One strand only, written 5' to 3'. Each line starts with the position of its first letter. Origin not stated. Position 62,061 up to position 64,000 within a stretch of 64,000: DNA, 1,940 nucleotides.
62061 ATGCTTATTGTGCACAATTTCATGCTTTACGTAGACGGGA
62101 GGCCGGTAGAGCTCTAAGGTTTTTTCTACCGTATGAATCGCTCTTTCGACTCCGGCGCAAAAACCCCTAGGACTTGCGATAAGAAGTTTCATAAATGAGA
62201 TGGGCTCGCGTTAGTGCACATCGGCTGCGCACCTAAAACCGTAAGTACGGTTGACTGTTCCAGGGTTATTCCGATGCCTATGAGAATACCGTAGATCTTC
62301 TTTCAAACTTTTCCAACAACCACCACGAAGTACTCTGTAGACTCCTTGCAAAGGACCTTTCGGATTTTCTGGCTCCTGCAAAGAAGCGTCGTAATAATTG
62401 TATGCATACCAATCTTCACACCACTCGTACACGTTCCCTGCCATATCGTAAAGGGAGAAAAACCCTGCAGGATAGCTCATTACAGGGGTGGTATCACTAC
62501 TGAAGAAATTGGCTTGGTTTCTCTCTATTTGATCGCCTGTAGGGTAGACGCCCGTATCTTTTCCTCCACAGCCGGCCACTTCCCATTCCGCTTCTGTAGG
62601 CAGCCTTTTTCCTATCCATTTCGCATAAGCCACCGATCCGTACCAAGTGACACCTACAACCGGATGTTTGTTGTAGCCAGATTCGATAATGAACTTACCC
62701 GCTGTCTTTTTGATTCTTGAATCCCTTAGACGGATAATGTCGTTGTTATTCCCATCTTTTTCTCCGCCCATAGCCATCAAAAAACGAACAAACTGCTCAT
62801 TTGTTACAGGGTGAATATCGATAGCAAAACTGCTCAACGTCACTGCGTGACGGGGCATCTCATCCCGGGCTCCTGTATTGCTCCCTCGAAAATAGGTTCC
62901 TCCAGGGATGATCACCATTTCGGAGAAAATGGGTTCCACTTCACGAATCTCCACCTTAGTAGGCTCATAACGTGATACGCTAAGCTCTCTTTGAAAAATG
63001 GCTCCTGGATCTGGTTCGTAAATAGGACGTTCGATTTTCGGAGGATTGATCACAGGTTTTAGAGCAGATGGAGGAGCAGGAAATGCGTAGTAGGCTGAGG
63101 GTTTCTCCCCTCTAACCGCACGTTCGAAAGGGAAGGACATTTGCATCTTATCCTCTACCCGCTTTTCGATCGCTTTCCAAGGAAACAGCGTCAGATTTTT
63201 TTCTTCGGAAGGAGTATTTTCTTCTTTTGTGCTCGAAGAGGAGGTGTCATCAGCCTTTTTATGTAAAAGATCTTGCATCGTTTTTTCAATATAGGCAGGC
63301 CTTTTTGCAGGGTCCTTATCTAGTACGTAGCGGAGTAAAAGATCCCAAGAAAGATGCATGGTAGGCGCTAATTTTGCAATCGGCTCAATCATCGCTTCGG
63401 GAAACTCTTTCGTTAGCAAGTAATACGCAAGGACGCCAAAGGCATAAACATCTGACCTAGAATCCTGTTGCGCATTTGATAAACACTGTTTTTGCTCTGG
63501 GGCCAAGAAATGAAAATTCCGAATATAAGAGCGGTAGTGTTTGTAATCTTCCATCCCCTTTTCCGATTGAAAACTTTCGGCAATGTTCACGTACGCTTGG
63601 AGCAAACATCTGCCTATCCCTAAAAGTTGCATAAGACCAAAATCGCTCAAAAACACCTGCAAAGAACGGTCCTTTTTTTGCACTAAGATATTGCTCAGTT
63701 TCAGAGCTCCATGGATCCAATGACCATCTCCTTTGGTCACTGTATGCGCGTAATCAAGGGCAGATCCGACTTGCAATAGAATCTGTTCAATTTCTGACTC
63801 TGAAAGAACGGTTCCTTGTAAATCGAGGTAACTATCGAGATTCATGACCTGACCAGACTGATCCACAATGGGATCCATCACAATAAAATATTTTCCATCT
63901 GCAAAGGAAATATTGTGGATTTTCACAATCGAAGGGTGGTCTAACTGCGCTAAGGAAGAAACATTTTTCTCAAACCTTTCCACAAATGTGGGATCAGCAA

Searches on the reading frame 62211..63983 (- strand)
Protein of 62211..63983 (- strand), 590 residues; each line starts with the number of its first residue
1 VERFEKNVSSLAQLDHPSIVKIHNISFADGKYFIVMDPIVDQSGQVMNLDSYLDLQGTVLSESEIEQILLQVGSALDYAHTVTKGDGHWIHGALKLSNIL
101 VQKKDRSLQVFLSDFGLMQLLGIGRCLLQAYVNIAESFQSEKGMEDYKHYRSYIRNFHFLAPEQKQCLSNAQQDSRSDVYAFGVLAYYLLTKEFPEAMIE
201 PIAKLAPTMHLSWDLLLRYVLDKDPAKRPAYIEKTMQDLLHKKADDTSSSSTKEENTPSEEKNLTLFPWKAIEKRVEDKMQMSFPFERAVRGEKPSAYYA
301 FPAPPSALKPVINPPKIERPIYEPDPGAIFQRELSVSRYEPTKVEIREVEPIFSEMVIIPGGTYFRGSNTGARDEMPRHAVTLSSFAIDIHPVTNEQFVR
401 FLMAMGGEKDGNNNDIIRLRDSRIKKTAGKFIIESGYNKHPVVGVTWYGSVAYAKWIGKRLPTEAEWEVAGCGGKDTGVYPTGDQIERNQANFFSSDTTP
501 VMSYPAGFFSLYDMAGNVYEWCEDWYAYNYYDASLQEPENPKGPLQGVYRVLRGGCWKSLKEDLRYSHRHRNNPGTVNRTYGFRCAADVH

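Call 68: search_protein_families(library=pfam, proteins=[window:62211-63983:-], max_evalue=0.001)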
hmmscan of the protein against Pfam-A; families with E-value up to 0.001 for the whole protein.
window:62211-63983:- (590 aa): 3 families
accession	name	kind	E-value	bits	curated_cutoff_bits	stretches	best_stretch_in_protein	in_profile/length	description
PF03781.23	FGE-sulfatase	-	3.2e-61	207.7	23.3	1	355-586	4-254/255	Sulfatase-modifying factor enzyme 1-like domain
PF00069.31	Pkinase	-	3.2e-18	66.5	31.7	1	7-242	48-242/263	Protein kinase domain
PF07714.23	PK_Tyr_Ser-Thr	-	2.4e-15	57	23.1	1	2-239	46-236/258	Protein tyrosine and serine/threonine kinase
